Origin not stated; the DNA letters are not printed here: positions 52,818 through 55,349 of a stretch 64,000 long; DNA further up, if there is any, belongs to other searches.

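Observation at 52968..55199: O-antigen-ligase/PglL-like membrane protein with a TPR tail closes the island: candidate O-oligosaccharyltransferase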

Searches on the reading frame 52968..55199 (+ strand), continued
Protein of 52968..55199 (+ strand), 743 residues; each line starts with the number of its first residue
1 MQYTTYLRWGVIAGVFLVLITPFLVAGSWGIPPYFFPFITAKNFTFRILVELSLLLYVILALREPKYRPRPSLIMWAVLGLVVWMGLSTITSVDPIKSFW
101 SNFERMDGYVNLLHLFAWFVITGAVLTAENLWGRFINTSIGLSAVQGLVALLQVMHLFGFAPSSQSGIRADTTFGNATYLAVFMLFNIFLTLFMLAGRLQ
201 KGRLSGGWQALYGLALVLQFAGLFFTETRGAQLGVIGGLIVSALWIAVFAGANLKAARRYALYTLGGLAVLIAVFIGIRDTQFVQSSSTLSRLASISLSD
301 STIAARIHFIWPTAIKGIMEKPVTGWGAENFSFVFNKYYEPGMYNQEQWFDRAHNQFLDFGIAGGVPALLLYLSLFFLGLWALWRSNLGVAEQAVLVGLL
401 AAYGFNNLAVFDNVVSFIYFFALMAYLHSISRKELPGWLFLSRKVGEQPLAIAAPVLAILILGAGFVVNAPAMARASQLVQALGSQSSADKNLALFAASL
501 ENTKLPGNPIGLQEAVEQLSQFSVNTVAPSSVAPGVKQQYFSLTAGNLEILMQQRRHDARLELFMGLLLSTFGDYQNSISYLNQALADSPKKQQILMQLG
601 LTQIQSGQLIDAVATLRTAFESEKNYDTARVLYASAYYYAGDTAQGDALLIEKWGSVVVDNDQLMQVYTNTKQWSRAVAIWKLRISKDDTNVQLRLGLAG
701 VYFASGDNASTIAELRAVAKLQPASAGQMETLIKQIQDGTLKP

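Call 17: find_homologous_proteins(query=window:52968-55199:+)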
Query window:52968-55199:+ (743 aa): 3190 proteins with E <= 0.001 among 8000 candidates; the best 120 are listed.
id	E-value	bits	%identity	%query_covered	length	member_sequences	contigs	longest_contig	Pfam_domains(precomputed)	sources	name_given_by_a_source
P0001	0.0e+0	1630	100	100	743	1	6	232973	PF14559.13,PF13428.13,PF14561.13,PF04932.21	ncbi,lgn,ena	-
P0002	0.0e+0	1172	69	100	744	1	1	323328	PF14559.13,PF12895.14,PF13432.13,PF13428.13,PF14561.13,PF04932.21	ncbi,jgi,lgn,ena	jgi:O-antigen ligase/lipoprotein NlpI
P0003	0.0e+0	1165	70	100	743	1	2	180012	PF14559.13,PF23914.2,PF13371.13,PF12895.14,PF13432.13,PF13428.13,PF13181.13,PF14561.13,PF04932.21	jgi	-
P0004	0.0e+0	1147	70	100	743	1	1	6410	PF14559.13,PF13428.13,PF14561.13,PF04932.21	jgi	jgi:O-antigen ligase/Flp pilus assembly protein TadD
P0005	0.0e+0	1143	68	100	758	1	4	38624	PF14559.13,PF13432.13,PF14561.13,PF04932.21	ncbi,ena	-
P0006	0.0e+0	1130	69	100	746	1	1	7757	PF14559.13,PF23914.2,PF13371.13,PF13432.13,PF13428.13,PF13181.13,PF14561.13,PF04932.21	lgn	-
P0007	0.0e+0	1111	67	100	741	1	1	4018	PF14559.13,PF23914.2,PF13414.13,PF13371.13,PF12895.14,PF13432.13,PF13428.13,PF14561.13,PF04932.21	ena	-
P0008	0.0e+0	1036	62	100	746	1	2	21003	PF14559.13,PF23914.2,PF13414.13,PF13371.13,PF25058.2,PF12895.14,PF13432.13,PF13428.13,PF13181.13,PF14561.13,PF04932.21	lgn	-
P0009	0.0e+0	1024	63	100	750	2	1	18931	PF14559.13,PF23914.2,PF00515.35,PF13424.13,PF13432.13,PF13428.13,PF14561.13,PF04932.21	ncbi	-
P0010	5.5e-297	1005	61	100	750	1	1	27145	PF14559.13,PF00515.35,PF13424.13,PF13432.13,PF13428.13,PF13181.13,PF14561.13,PF07719.24,PF04932.21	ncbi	-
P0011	1.0e-295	1001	62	99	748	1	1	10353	PF14559.13,PF13371.13,PF00515.35,PF21033.5,PF13432.13,PF13428.13,PF13181.13,PF04932.21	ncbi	-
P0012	1.4e-292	991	59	100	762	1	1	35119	PF14559.13,PF13428.13,PF04932.21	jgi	jgi:O-antigen ligase/tetratricopeptide (TPR) repeat protein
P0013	1.1e-280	951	59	100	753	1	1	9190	PF14559.13,PF13371.13,PF12895.14,PF13432.13,PF13428.13,PF13181.13,PF07719.24,PF04932.21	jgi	-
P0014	3.2e-280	950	57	100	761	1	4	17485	PF14559.13,PF13371.13,PF13181.13,PF14561.13,PF04932.21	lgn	-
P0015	6.2e-275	932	70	82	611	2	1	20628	PF14559.13,PF13428.13,PF04932.21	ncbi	ncbi:MAG: O-antigen ligase family protein, partial [Patescibacteria group bacterium]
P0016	3.2e-264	897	58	100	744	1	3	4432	PF23914.2,PF13414.13,PF13428.13,PF14559.13,PF13371.13,PF00515.35,PF12895.14,PF13424.13,PF13432.13,PF13181.13,PF14561.13,PF07719.24,PF13174.13,PF04932.21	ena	-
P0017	1.3e-261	888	56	100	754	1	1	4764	PF14559.13,PF13428.13,PF14561.13,PF04932.21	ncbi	-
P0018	1.4e-261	888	56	100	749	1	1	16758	PF14559.13,PF23914.2,PF13371.13,PF00515.35,PF13424.13,PF13432.13,PF13428.13,PF13181.13,PF14561.13,PF07719.24,PF04932.21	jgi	jgi:O-antigen ligase/Flp pilus assembly protein TadD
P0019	1.3e-260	885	56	100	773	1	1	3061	PF12895.14,PF13428.13,PF07719.24,PF04932.21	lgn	-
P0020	5.0e-260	883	57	99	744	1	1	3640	PF14559.13,PF13431.13,PF13424.13,PF13428.13,PF14561.13,PF04932.21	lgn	-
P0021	6.4e-259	879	56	100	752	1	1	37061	PF14559.13,PF13428.13,PF04932.21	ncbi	-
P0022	8.6e-257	872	55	100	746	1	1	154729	PF13432.13,PF13428.13,PF04932.21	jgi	jgi:O-antigen ligase/tetratricopeptide (TPR) repeat protein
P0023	5.9e-256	870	55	100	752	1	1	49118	PF00515.35,PF13424.13,PF13428.13,PF13181.13,PF14561.13,PF07719.24,PF04932.21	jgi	jgi:O-antigen ligase/thioredoxin-like negative regulator of GroEL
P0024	1.7e-255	868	55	100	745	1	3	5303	PF14559.13,PF12895.14,PF13424.13,PF13432.13,PF13428.13,PF14561.13,PF04932.21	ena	-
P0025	4.0e-255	867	54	100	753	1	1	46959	PF13431.13,PF23914.2,PF13414.13,PF13176.13,PF13428.13,PF14559.13,PF24575.2,PF00515.35,PF12895.14,PF13424.13,PF21033.5,PF13432.13,PF13181.13,PF07719.24,PF04932.21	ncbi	-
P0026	5.4e-255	866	57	100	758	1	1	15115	PF14559.13,PF13428.13,PF14561.13,PF04932.21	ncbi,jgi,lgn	jgi:O-antigen ligase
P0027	7.4e-255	866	54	100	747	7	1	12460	PF23914.2,PF13424.13,PF13432.13,PF13428.13,PF14561.13,PF04932.21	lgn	-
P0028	8.1e-255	866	55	100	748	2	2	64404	PF14559.13,PF13431.13,PF23914.2,PF13414.13,PF13432.13,PF13428.13,PF13181.13,PF14561.13,PF04932.21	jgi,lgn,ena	-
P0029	4.3e-254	863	55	100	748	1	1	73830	PF14559.13,PF13431.13,PF13414.13,PF13428.13,PF13181.13,PF14561.13,PF07719.24,PF04932.21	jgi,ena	jgi:O-antigen ligase/tetratricopeptide (TPR) repeat protein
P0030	5.6e-254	863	56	100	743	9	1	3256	PF13431.13,PF13424.13,PF13428.13,PF14561.13,PF07719.24,PF04932.21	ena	-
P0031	7.8e-254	863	56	100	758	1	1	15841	PF14559.13,PF13371.13,PF13428.13,PF13181.13,PF04932.21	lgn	-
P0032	1.4e-253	862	55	100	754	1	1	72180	PF14559.13,PF23914.2,PF13424.13,PF13428.13,PF04932.21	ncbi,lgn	-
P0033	2.9e-253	861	56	99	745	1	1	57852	PF14559.13,PF23914.2,PF13428.13,PF07719.24,PF04932.21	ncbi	-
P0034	6.1e-253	860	55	100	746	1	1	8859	PF13431.13,PF23914.2,PF13414.13,PF13428.13,PF14559.13,PF13371.13,PF00515.35,PF12895.14,PF13424.13,PF21033.5,PF13181.13,PF14561.13,PF07719.24,PF04932.21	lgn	-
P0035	4.1e-251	854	55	100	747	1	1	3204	PF14559.13,PF23914.2,PF13414.13,PF13371.13,PF13432.13,PF13428.13,PF13181.13,PF07719.24,PF04932.21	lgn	-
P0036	9.3e-251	852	56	100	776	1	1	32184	PF14559.13,PF23914.2,PF13414.13,PF13428.13,PF13181.13,PF04932.21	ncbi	-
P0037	2.9e-250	851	54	99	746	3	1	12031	PF13431.13,PF13428.13,PF14559.13,PF13371.13,PF00515.35,PF12895.14,PF13424.13,PF21033.5,PF13432.13,PF13181.13,PF07719.24,PF04932.21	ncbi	-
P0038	2.9e-250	851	55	100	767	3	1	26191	PF14559.13,PF13428.13,PF13181.13,PF04932.21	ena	-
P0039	1.5e-249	848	54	100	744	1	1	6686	PF14559.13,PF13371.13,PF00515.35,PF12895.14,PF13424.13,PF13432.13,PF13428.13,PF13181.13,PF07719.24,PF04932.21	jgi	jgi:tetratricopeptide (TPR) repeat protein/O-antigen ligase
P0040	4.4e-249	847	55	98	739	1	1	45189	PF14559.13,PF23914.2,PF13371.13,PF12895.14,PF13424.13,PF13432.13,PF13428.13,PF14561.13,PF07719.24,PF04932.21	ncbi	-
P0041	5.5e-249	847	55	100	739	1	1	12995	PF14559.13,PF13414.13,PF13371.13,PF00515.35,PF13424.13,PF13432.13,PF13428.13,PF07719.24,PF04932.21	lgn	-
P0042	1.2e-248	845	53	100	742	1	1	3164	PF14559.13,PF23914.2,PF13371.13,PF12895.14,PF21033.5,PF13428.13,PF13181.13,PF14561.13,PF07719.24,PF04932.21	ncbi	-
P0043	1.5e-248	845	54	100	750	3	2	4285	PF13371.13,PF13432.13,PF13428.13,PF07719.24,PF04932.21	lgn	-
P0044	4.3e-248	844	54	99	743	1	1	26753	PF14559.13,PF13431.13,PF13371.13,PF00515.35,PF12895.14,PF13424.13,PF13432.13,PF13428.13,PF13181.13,PF07719.24,PF04932.21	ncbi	-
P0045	1.0e-247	842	54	100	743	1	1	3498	PF14559.13,PF13432.13,PF13428.13,PF13181.13,PF07719.24,PF04932.21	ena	-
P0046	1.0e-247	842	54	99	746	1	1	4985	PF14559.13,PF13431.13,PF13371.13,PF13424.13,PF13428.13,PF13181.13,PF14561.13,PF07719.24,PF04932.21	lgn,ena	-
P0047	1.2e-247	842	55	100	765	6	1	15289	PF13431.13,PF23914.2,PF13414.13,PF13428.13,PF14559.13,PF00515.35,PF12895.14,PF13424.13,PF21033.5,PF13432.13,PF13181.13,PF14561.13,PF07719.24,PF04932.21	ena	-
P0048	1.4e-247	842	52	100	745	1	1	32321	PF13431.13,PF23914.2,PF13414.13,PF13428.13,PF14559.13,PF24575.2,PF13371.13,PF00515.35,PF12895.14,PF13424.13,PF21033.5,PF13432.13,PF13181.13,PF07719.24,PF04932.21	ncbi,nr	ncbi:O-antigen ligase family protein [Acetobacteraceae bacterium]|nr:O-antigen ligase family protein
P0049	3.3e-247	841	54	100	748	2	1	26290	PF14559.13,PF23914.2,PF13428.13,PF04932.21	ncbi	ncbi:MAG: O-antigen ligase family protein [Patescibacteria group bacterium]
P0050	3.9e-247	840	53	100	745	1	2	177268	PF23914.2,PF13414.13,PF13428.13,PF14559.13,PF13371.13,PF00515.35,PF12895.14,PF13424.13,PF13181.13,PF07719.24,PF13174.13,PF04932.21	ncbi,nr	ncbi:MAG TPA: O-antigen ligase family protein [Candidatus Paceibacterota bacterium]|nr:O-antigen lig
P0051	4.8e-247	840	54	100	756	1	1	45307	PF23914.2,PF13414.13,PF13176.13,PF13428.13,PF14559.13,PF24575.2,PF13371.13,PF00515.35,PF12895.14,PF13424.13,PF13432.13,PF13181.13,PF14561.13,PF07719.24,PF04932.21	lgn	-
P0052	4.0e-246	837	53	100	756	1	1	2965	PF23914.2,PF13428.13,PF14559.13,PF13371.13,PF00515.35,PF12895.14,PF13424.13,PF13432.13,PF13181.13,PF14561.13,PF07719.24,PF04932.21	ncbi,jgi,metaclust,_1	metaclust:\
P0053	7.1e-246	836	52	100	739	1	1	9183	PF14559.13,PF23914.2,PF13414.13,PF00515.35,PF13424.13,PF13432.13,PF13428.13,PF13181.13,PF14561.13,PF07719.24,PF04932.21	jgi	jgi:O-antigen ligase/Tfp pilus assembly protein PilF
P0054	2.4e-245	835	53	100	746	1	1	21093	PF14559.13,PF13414.13,PF13371.13,PF00515.35,PF12895.14,PF13424.13,PF13432.13,PF13428.13,PF13181.13,PF07719.24,PF04932.21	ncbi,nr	ncbi:MAG TPA: O-antigen ligase family protein [Candidatus Paceibacterota bacterium]|nr:O-antigen lig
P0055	3.9e-245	834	56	95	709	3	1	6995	PF23914.2,PF13424.13,PF13428.13,PF07719.24,PF04932.21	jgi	jgi:O-antigen ligase/tetratricopeptide (TPR) repeat protein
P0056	1.3e-244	832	52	100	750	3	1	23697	PF14559.13,PF23914.2,PF00515.35,PF12895.14,PF13424.13,PF13432.13,PF13428.13,PF13181.13,PF07719.24,PF13174.13,PF04932.21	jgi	-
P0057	1.4e-244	832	55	100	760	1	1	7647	PF04932.21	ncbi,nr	ncbi:tetratricopeptide repeat protein [Candidatus Kaiserbacteria bacterium]|nr:tetratricopeptide rep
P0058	1.5e-244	832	52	100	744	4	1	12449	PF04932.21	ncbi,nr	ncbi:MAG: O-antigen ligase family protein [Candidatus Pacebacteria bacterium]|nr:O-antigen ligase fa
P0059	2.1e-244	831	53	99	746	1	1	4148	PF13431.13,PF23914.2,PF13414.13,PF13428.13,PF14559.13,PF13371.13,PF00515.35,PF12895.14,PF13424.13,PF13432.13,PF13181.13,PF14561.13,PF07719.24,PF04932.21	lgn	-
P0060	4.3e-244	830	54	100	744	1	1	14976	PF14559.13,PF00515.35,PF12895.14,PF21033.5,PF13432.13,PF13428.13,PF07719.24,PF04932.21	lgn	-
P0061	4.9e-244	830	53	100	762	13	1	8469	PF14559.13,PF13424.13,PF13428.13,PF14561.13,PF04932.21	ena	-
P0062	5.7e-244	830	52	100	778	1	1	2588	PF13431.13,PF23914.2,PF13414.13,PF13428.13,PF14559.13,PF13371.13,PF00515.35,PF12895.14,PF13424.13,PF13432.13,PF13181.13,PF14561.13,PF07719.24,PF04932.21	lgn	-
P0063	6.1e-244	830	53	100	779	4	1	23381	PF23914.2,PF13414.13,PF13428.13,PF14559.13,PF13371.13,PF00515.35,PF12895.14,PF13424.13,PF21033.5,PF13432.13,PF13181.13,PF07719.24,PF13174.13,PF04932.21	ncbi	-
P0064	9.9e-244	829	53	100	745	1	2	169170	PF14559.13,PF23914.2,PF13414.13,PF00515.35,PF12895.14,PF21033.5,PF13432.13,PF13428.13,PF13181.13,PF07719.24,PF04932.21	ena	-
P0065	1.2e-243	829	53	100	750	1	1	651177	PF14559.13,PF13431.13,PF00515.35,PF12895.14,PF13424.13,PF13428.13,PF13181.13,PF14561.13,PF07719.24,PF04932.21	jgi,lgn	jgi:O-antigen ligase/Flp pilus assembly protein TadD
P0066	1.8e-243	828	53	100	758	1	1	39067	PF23914.2,PF13428.13,PF14559.13,PF13371.13,PF00515.35,PF12895.14,PF13424.13,PF13432.13,PF13181.13,PF14561.13,PF07719.24,PF04932.21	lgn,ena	-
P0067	1.9e-243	828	53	100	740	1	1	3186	PF13432.13,PF13428.13,PF07719.24,PF04932.21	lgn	-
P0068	2.4e-243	828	52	100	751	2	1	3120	PF13431.13,PF23914.2,PF13414.13,PF12569.15,PF13428.13,PF14559.13,PF13371.13,PF00515.35,PF12895.14,PF13424.13,PF21033.5,PF13432.13,PF13181.13,PF07719.24,PF13174.13,PF04932.21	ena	-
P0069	6.8e-243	826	54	99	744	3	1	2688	PF14559.13,PF23914.2,PF13371.13,PF17874.8,PF13424.13,PF13432.13,PF13428.13,PF07719.24,PF04932.21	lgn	-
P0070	6.8e-243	826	53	99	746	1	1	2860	PF23914.2,PF13428.13,PF14559.13,PF13371.13,PF00515.35,PF13424.13,PF21033.5,PF13432.13,PF13181.13,PF14561.13,PF07719.24,PF04932.21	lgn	-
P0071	9.1e-243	826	52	100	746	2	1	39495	PF14559.13,PF23914.2,PF13371.13,PF00515.35,PF13428.13,PF13181.13,PF14561.13,PF07719.24,PF04932.21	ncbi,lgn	-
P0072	1.3e-242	826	53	99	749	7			PF13431.13,PF23914.2,PF13428.13,PF14559.13,PF13371.13,PF00515.35,PF12895.14,PF13424.13,PF21033.5,PF13432.13,PF13181.13,PF14561.13,PF07719.24,PF13174.13,PF04932.21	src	-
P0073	1.4e-242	825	53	100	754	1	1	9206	PF14559.13,PF13428.13,PF04932.21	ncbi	-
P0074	1.5e-242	825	53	100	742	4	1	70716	PF23914.2,PF13414.13,PF13176.13,PF13428.13,PF14559.13,PF24575.2,PF00515.35,PF12895.14,PF13424.13,PF21033.5,PF13432.13,PF13181.13,PF14561.13,PF07719.24,PF13174.13,PF04932.21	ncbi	-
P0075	1.8e-242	825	53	98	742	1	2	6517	PF14559.13,PF13431.13,PF23914.2,PF13371.13,PF00515.35,PF13424.13,PF13432.13,PF13428.13,PF13181.13,PF07719.24,PF04932.21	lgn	-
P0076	2.1e-242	825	52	99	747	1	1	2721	PF14559.13,PF13431.13,PF13371.13,PF13424.13,PF13432.13,PF13428.13,PF14561.13,PF07719.24,PF04932.21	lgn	-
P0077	2.6e-242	824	55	100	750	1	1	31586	PF14559.13,PF23914.2,PF13428.13,PF04932.21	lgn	-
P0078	3.1e-242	824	52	100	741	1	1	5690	PF23914.2,PF13414.13,PF13428.13,PF14559.13,PF13371.13,PF00515.35,PF13424.13,PF21033.5,PF13432.13,PF13181.13,PF14561.13,PF07719.24,PF04932.21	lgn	-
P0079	3.4e-242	824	51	100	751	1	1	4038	PF23914.2,PF13414.13,PF13176.13,PF13428.13,PF14559.13,PF13371.13,PF00515.35,PF12895.14,PF13424.13,PF13432.13,PF13181.13,PF14561.13,PF07719.24,PF13174.13,PF04932.21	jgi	jgi:tetratricopeptide (TPR) repeat protein/O-antigen ligase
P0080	5.7e-242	823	54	100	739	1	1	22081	PF14559.13,PF13414.13,PF00515.35,PF13424.13,PF13432.13,PF13428.13,PF07719.24,PF04932.21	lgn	-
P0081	5.7e-242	823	53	100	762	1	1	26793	PF14559.13,PF13371.13,PF13428.13,PF04932.21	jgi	jgi:tetratricopeptide (TPR) repeat protein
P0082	6.4e-242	823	52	100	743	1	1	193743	PF13431.13,PF23914.2,PF13414.13,PF25058.2,PF13428.13,PF14559.13,PF24575.2,PF00515.35,PF12895.14,PF13424.13,PF21033.5,PF13432.13,PF13181.13,PF07719.24,PF13174.13,PF04932.21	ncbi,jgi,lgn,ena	jgi:tetratricopeptide (TPR) repeat protein/O-antigen ligase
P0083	9.3e-242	823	52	100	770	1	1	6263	PF13431.13,PF23914.2,PF13428.13,PF14559.13,PF00515.35,PF12895.14,PF13424.13,PF13181.13,PF14561.13,PF07719.24,PF13174.13,PF04932.21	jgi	-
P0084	1.7e-241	822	54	100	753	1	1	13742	PF14559.13,PF13428.13,PF04932.21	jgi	-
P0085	1.9e-241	822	54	100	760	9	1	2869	PF14559.13,PF13414.13,PF13428.13,PF14561.13,PF04932.21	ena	-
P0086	2.5e-241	821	52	100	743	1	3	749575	PF23914.2,PF13414.13,PF13428.13,PF14559.13,PF00515.35,PF12895.14,PF13424.13,PF21033.5,PF13432.13,PF13181.13,PF14561.13,PF07719.24,PF04932.21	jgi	jgi:O-antigen ligase/tetratricopeptide (TPR) repeat protein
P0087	2.7e-241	821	53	100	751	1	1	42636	PF13431.13,PF23914.2,PF13414.13,PF13428.13,PF14559.13,PF13371.13,PF00515.35,PF12895.14,PF13424.13,PF13432.13,PF13181.13,PF07719.24,PF13174.13,PF04932.21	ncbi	ncbi:MAG: O-antigen ligase family protein [Patescibacteria group bacterium]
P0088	2.7e-241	821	52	100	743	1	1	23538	PF14559.13,PF13371.13,PF13428.13,PF14561.13,PF04932.21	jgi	jgi:O-antigen ligase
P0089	3.0e-241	821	53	100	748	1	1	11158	PF14559.13,PF23914.2,PF13414.13,PF13371.13,PF13432.13,PF13428.13,PF04932.21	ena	-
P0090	4.2e-241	821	54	100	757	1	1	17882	PF14559.13,PF13414.13,PF25058.2,PF13424.13,PF21033.5,PF13432.13,PF13428.13,PF13181.13,PF14561.13,PF07719.24,PF04932.21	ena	-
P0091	5.3e-241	820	51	100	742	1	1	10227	PF13431.13,PF23914.2,PF13414.13,PF13428.13,PF14559.13,PF24575.2,PF00515.35,PF13424.13,PF13432.13,PF13181.13,PF14561.13,PF07719.24,PF04932.21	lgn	-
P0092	5.8e-241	820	53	100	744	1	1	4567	PF14559.13,PF13371.13,PF13428.13,PF13181.13,PF07719.24,PF04932.21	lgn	-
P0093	2.1e-240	818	51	100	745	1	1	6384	PF14559.13,PF13371.13,PF12895.14,PF13424.13,PF13176.13,PF13432.13,PF13428.13,PF14561.13,PF04932.21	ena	-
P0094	2.6e-240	818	53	100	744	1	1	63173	PF14559.13,PF13428.13,PF07719.24,PF04932.21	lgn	-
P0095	3.4e-240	818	52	100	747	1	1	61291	PF14559.13,PF12895.14,PF13424.13,PF13432.13,PF13428.13,PF04932.21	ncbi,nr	ncbi:MAG: hypothetical protein JWL87_283 [Candidatus Adlerbacteria bacterium]|nr:hypothetical protei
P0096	4.8e-240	817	51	100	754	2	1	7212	PF23914.2,PF13414.13,PF13428.13,PF14559.13,PF00515.35,PF12895.14,PF13424.13,PF13432.13,PF13181.13,PF07719.24,PF13174.13,PF04932.21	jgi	-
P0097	6.3e-240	817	54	100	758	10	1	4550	PF13431.13,PF13414.13,PF13428.13,PF14559.13,PF00515.35,PF12895.14,PF13424.13,PF21033.5,PF13432.13,PF13181.13,PF14561.13,PF07719.24,PF04932.21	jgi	-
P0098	2.7e-239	815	53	100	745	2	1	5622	PF23914.2,PF25060.1,PF13414.13,PF13428.13,PF14559.13,PF00515.35,PF12895.14,PF13424.13,PF21033.5,PF13432.13,PF13181.13,PF07719.24,PF04932.21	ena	-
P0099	2.8e-239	814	53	100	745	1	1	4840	PF14559.13,PF13428.13,PF04932.21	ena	-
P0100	3.0e-239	814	53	100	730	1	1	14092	PF23914.2,PF25062.2,PF13414.13,PF13428.13,PF14559.13,PF13371.13,PF00515.35,PF12895.14,PF21033.5,PF13432.13,PF13181.13,PF14561.13,PF07719.24,PF13174.13,PF04932.21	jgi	jgi:O-antigen ligase/tetratricopeptide (TPR) repeat protein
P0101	3.2e-239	814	51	100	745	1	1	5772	PF14559.13,PF13371.13,PF13432.13,PF13428.13,PF04932.21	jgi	jgi:O-antigen ligase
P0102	4.0e-239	814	53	100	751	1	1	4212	PF13431.13,PF23914.2,PF13414.13,PF13428.13,PF14559.13,PF24575.2,PF00515.35,PF12895.14,PF13424.13,PF13432.13,PF13181.13,PF14561.13,PF07719.24,PF04932.21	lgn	-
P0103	4.2e-239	814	54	99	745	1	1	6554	PF14559.13,PF13371.13,PF12895.14,PF13432.13,PF13428.13,PF14561.13,PF07719.24,PF04932.21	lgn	-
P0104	4.6e-239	814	52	100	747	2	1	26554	PF14559.13,PF13431.13,PF13414.13,PF12895.14,PF13428.13,PF13181.13,PF07719.24,PF04932.21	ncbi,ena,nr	ncbi:MAG: hypothetical protein G01um101456_62 [Parcubacteria group bacterium Gr01-1014_56]|nr:MAG: h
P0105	6.2e-239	813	52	100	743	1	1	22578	PF23914.2,PF13414.13,PF13176.13,PF13428.13,PF14559.13,PF13371.13,PF00515.35,PF13424.13,PF13432.13,PF13181.13,PF14561.13,PF07719.24,PF04932.21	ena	-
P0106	8.0e-239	813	51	100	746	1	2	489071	PF14559.13,PF13414.13,PF13428.13,PF14561.13,PF07719.24,PF04932.21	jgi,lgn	jgi:O-antigen ligase/tetratricopeptide (TPR) repeat protein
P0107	1.2e-238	812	53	100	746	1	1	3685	PF14559.13,PF13428.13,PF04932.21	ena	-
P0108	2.2e-238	811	53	100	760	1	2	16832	PF14559.13,PF23914.2,PF13432.13,PF13428.13,PF04932.21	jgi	-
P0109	3.1e-238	811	51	100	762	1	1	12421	PF13431.13,PF23914.2,PF13414.13,PF13428.13,PF14559.13,PF00515.35,PF12895.14,PF13424.13,PF21033.5,PF13432.13,PF13181.13,PF14561.13,PF07719.24,PF13174.13,PF04932.21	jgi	jgi:tetratricopeptide (TPR) repeat protein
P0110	4.0e-238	811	52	100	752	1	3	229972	PF13431.13,PF23914.2,PF13414.13,PF13428.13,PF14559.13,PF00515.35,PF12895.14,PF13424.13,PF13432.13,PF13181.13,PF07719.24,PF04932.21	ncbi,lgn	-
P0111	4.7e-238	810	52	100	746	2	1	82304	PF23914.2,PF13414.13,PF13428.13,PF14559.13,PF00515.35,PF12895.14,PF13424.13,PF21033.5,PF13432.13,PF13181.13,PF07719.24,PF04932.21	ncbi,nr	ncbi:MAG TPA: O-antigen ligase family protein [Candidatus Paceibacterota bacterium]|nr:O-antigen lig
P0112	5.6e-238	810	51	100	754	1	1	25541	PF14559.13,PF13414.13,PF00515.35,PF12895.14,PF13432.13,PF13428.13,PF07719.24,PF04932.21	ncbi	-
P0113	6.6e-238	810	53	100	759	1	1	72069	PF14559.13,PF23914.2,PF00515.35,PF13424.13,PF21033.5,PF13432.13,PF13428.13,PF07719.24,PF04932.21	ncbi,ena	-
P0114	1.3e-237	809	51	100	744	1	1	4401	PF14559.13,PF13428.13,PF04932.21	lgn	-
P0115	1.5e-237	809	50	100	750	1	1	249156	PF14559.13,PF13371.13,PF13428.13,PF14561.13,PF04932.21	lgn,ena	-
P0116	2.0e-237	808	52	100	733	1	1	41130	PF23914.2,PF13414.13,PF25058.2,PF13428.13,PF14559.13,PF00515.35,PF12895.14,PF13424.13,PF21033.5,PF13432.13,PF13181.13,PF07719.24,PF04932.21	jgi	jgi:O-antigen ligase/Flp pilus assembly protein TadD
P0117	2.1e-237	808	52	100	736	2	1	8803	PF14559.13,PF13424.13,PF13432.13,PF13428.13,PF14561.13,PF07719.24,PF04932.21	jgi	jgi:tetratricopeptide (TPR) repeat protein/O-antigen ligase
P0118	3.1e-237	808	52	100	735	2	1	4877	PF14559.13,PF13414.13,PF13424.13,PF13428.13,PF14561.13,PF07719.24,PF04932.21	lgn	-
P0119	3.4e-237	808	50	100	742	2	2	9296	PF25063.1,PF13431.13,PF23914.2,PF13414.13,PF13176.13,PF13428.13,PF25064.2,PF14559.13,PF24575.2,PF13371.13,PF00515.35,PF12895.14,PF13424.13,PF21033.5,PF13432.13,PF13181.13,PF14561.13,PF07719.24,PF04932.21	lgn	-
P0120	4.6e-237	807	52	100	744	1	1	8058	PF14559.13,PF13428.13,PF04932.21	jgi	jgi:O-antigen ligase/tetratricopeptide (TPR) repeat protein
